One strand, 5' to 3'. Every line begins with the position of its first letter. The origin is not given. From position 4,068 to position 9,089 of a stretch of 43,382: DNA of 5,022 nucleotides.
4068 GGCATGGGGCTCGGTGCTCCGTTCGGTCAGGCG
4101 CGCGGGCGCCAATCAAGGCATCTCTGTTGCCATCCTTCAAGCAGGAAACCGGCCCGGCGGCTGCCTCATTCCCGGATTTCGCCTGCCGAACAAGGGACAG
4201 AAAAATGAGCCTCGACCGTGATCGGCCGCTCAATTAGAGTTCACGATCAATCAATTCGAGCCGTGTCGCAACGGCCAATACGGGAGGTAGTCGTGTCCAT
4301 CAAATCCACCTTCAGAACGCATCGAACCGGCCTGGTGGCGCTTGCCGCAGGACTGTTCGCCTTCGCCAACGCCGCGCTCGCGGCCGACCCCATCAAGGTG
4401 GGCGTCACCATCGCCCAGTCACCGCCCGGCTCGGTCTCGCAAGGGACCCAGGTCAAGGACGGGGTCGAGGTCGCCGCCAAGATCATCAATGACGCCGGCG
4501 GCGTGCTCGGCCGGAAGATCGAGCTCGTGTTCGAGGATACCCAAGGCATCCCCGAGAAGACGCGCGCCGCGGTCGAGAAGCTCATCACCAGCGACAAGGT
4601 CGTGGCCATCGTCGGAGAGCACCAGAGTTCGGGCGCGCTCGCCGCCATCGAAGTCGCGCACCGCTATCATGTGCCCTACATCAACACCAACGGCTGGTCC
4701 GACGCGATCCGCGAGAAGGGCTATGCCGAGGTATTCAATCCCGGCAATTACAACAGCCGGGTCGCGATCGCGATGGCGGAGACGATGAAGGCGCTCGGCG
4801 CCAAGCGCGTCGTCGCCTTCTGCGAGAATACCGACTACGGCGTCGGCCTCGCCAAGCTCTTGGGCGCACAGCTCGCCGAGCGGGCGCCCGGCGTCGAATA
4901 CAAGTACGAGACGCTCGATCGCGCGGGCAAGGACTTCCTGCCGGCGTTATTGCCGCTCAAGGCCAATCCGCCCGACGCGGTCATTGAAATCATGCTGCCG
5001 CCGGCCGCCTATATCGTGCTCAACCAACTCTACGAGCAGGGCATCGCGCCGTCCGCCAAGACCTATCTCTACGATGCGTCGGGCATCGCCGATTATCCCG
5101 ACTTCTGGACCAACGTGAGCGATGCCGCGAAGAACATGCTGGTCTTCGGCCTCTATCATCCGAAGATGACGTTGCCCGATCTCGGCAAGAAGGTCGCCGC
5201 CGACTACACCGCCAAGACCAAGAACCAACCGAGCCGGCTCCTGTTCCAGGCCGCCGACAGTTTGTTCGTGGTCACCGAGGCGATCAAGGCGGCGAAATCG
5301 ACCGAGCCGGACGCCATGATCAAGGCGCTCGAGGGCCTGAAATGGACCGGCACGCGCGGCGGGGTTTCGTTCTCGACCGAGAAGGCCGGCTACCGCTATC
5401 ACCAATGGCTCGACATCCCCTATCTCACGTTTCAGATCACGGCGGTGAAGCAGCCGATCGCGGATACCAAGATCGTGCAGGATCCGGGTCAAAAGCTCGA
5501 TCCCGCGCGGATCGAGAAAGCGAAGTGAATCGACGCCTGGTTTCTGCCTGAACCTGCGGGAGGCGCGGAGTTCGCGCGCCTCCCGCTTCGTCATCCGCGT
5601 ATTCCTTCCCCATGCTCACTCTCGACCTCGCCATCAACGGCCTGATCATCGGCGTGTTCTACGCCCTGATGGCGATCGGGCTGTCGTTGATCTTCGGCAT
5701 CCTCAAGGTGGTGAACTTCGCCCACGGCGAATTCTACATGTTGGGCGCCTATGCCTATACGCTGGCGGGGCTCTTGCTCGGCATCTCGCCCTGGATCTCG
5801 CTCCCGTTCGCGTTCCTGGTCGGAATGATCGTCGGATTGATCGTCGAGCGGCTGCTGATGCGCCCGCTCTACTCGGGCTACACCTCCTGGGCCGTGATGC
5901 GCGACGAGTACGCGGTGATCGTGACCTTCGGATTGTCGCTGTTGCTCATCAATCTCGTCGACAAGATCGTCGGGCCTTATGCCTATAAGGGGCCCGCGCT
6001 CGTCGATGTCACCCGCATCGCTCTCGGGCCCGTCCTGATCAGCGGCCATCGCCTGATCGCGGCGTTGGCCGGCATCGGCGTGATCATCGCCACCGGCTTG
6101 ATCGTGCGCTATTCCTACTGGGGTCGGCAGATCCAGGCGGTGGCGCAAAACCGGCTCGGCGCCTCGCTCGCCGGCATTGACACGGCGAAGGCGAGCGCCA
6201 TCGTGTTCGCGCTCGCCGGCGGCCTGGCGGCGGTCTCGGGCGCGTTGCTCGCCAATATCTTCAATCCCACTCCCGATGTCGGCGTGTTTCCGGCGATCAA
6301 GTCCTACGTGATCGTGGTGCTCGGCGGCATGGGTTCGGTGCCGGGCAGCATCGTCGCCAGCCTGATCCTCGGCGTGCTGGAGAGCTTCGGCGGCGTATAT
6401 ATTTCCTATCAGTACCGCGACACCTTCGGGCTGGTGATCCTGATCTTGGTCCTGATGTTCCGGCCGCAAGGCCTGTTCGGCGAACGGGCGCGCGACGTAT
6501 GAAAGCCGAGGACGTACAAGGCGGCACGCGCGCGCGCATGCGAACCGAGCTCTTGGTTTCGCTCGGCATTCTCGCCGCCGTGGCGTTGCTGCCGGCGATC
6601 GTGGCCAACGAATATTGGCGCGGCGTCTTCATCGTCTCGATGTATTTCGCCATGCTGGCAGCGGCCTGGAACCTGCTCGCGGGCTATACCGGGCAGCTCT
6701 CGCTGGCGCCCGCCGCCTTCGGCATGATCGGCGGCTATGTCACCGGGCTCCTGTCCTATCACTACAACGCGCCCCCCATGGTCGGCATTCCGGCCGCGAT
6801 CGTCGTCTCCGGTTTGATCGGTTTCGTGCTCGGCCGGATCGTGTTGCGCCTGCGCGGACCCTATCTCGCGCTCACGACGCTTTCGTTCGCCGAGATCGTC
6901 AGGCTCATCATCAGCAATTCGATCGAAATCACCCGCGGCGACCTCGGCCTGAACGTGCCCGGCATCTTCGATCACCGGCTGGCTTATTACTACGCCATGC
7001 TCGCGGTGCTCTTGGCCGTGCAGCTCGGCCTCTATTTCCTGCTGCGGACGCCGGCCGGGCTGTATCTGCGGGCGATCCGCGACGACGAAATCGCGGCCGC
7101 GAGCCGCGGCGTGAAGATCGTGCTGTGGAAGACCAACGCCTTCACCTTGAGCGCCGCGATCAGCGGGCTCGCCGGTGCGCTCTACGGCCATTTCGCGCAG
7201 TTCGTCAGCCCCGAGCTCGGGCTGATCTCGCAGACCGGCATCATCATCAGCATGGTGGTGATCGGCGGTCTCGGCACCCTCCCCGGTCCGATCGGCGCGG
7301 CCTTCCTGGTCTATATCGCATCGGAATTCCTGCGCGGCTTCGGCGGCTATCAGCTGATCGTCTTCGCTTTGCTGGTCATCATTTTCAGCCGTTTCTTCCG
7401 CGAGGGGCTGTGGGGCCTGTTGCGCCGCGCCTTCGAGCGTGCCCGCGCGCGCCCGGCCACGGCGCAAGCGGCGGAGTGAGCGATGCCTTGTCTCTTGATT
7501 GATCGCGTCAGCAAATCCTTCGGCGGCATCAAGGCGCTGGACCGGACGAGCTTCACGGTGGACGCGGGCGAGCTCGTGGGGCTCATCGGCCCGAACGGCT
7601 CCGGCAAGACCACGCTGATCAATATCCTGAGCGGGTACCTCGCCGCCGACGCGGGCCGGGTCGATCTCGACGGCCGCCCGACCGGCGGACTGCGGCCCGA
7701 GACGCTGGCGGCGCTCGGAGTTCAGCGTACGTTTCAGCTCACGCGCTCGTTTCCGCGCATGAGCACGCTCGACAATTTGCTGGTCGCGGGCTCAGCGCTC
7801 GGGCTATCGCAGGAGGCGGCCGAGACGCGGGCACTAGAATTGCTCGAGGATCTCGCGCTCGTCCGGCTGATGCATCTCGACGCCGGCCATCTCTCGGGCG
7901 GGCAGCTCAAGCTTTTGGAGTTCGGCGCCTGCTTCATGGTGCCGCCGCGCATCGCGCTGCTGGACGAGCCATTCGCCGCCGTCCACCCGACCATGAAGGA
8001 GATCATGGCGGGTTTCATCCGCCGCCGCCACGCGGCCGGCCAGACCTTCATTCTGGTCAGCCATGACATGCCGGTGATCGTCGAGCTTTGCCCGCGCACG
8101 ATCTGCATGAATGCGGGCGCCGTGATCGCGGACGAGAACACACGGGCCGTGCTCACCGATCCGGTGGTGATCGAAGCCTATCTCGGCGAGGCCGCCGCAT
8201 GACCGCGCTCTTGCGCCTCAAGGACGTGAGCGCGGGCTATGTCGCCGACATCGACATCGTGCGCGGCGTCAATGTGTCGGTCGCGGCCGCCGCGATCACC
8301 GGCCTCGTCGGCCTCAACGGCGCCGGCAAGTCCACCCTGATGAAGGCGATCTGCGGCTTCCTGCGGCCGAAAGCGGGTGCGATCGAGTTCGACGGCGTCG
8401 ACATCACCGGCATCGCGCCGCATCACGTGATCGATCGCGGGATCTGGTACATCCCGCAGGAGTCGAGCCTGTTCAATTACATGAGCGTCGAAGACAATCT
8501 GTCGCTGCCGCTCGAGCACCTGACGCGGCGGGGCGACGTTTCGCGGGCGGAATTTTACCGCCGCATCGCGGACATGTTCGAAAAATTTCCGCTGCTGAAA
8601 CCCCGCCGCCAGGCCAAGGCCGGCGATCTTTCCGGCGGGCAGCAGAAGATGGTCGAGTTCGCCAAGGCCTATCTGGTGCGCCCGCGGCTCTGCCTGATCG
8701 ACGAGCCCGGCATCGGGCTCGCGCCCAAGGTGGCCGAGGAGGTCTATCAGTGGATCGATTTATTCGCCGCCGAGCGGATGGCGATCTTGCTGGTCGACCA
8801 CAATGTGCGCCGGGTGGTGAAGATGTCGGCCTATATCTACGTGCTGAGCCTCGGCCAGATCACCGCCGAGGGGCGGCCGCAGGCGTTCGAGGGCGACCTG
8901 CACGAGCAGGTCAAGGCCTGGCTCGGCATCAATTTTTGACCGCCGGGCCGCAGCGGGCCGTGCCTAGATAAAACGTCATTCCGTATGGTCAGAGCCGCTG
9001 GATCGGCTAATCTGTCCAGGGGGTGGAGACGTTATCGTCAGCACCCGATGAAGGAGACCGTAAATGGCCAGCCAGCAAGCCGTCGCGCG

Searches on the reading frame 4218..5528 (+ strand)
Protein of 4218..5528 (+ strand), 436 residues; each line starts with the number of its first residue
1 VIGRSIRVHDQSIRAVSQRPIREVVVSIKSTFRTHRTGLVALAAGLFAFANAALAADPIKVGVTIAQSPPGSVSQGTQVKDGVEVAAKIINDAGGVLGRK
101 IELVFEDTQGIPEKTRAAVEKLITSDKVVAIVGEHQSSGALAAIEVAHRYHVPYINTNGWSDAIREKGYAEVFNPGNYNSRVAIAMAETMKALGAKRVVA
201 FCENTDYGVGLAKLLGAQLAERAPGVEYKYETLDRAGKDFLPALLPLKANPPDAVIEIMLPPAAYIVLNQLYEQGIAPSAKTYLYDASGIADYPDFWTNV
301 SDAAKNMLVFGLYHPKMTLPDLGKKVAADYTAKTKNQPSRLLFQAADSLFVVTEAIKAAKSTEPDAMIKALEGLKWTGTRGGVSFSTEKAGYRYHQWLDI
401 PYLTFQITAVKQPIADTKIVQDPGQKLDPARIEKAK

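Call 113: search_protein_families(library=pfam, proteins=[window:4218-5528:+], max_evalue=0.00001)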
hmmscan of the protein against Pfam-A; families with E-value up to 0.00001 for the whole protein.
window:4218-5528:+ (436 aa): 3 families
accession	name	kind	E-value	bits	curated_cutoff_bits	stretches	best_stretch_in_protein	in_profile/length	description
PF13458.12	Peripla_BP_6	-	2.5e-47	162.7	31.7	1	58-388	1-325/343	Periplasmic binding protein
PF01094.35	ANF_receptor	-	1.5e-22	80.6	25.4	1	80-387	3-336/353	Receptor family ligand binding region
PF13433.12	Peripla_BP_5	-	2.8e-13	50.2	27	1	59-387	1-322/363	Periplasmic binding protein domain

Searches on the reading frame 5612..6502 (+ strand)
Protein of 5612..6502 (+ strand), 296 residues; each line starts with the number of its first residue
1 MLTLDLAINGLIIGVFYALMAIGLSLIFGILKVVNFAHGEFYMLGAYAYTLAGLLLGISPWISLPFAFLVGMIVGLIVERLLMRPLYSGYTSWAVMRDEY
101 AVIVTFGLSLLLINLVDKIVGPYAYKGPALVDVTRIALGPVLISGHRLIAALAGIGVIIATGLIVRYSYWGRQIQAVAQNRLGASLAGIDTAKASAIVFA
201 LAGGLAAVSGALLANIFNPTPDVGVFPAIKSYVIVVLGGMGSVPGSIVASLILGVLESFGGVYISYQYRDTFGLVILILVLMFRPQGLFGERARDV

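Call 113: search_protein_families(library=pfam, proteins=[window:5612-6502:+], max_evalue=0.00001)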
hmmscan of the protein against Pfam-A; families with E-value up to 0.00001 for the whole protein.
window:5612-6502:+ (296 aa): 1 family
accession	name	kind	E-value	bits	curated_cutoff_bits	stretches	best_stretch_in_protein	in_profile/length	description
PF02653.21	BPD_transp_2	-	1.5e-39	136.2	26.8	1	7-281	2-269/269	Branched-chain amino acid transport system / permease component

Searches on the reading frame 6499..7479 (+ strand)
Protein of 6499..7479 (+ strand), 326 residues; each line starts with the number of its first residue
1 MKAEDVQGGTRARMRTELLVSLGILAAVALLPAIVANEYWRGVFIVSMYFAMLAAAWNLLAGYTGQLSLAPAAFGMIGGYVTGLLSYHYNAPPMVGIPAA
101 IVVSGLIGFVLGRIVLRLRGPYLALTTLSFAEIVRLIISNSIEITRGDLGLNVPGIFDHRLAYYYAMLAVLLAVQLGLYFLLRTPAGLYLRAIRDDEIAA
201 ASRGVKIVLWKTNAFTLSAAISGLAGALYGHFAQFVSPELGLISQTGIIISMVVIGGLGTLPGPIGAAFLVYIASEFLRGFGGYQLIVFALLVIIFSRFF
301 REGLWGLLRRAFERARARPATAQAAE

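Call 113: search_protein_families(library=pfam, proteins=[window:6499-7479:+], max_evalue=0.00001)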
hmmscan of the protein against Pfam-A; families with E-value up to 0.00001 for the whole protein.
window:6499-7479:+ (326 aa): 1 family
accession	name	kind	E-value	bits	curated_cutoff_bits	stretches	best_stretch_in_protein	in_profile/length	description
PF02653.21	BPD_transp_2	-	2.7e-36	125.5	26.8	1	43-295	5-267/269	Branched-chain amino acid transport system / permease component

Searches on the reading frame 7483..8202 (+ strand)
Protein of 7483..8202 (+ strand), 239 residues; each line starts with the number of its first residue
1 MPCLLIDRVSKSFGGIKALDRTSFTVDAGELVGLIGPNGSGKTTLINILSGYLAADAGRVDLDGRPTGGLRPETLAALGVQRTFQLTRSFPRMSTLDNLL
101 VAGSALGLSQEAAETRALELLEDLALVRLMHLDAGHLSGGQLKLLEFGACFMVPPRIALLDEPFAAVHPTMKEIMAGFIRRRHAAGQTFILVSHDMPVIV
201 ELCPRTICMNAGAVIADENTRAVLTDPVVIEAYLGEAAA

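Call 113: search_protein_families(library=pfam, proteins=[window:7483-8202:+], max_evalue=0.00001)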
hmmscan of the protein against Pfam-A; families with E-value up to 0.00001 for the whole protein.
window:7483-8202:+ (239 aa): 2 families
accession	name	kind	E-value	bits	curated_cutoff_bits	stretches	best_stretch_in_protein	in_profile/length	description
PF00005.33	ABC_tran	-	4.5e-26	92.5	25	1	19-165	1-137/137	ABC transporter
PF13304.12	AAA_21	-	6.8e-12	46.5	27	0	32-69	2-41/304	AAA domain, putative AbiEii toxin, Type IV TA system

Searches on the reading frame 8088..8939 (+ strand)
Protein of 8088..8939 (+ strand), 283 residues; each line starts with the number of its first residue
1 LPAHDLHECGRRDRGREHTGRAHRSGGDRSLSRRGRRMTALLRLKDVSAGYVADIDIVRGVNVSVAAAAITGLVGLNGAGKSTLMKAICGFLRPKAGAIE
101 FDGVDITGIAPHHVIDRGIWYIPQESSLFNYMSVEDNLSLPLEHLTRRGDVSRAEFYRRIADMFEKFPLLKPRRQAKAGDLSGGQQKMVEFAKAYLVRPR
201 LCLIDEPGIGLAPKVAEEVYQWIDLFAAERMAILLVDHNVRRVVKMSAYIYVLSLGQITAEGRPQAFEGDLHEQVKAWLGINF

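Call 113: search_protein_families(library=pfam, proteins=[window:8088-8939:+], max_evalue=0.00001)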
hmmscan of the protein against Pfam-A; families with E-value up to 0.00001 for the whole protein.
window:8088-8939:+ (283 aa): 2 families
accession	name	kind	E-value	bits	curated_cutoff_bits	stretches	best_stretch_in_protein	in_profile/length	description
PF00005.33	ABC_tran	-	2.5e-29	103.1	25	1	59-207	2-135/137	ABC transporter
PF13304.12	AAA_21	-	7.9e-11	43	27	0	70-115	1-45/304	AAA domain, putative AbiEii toxin, Type IV TA system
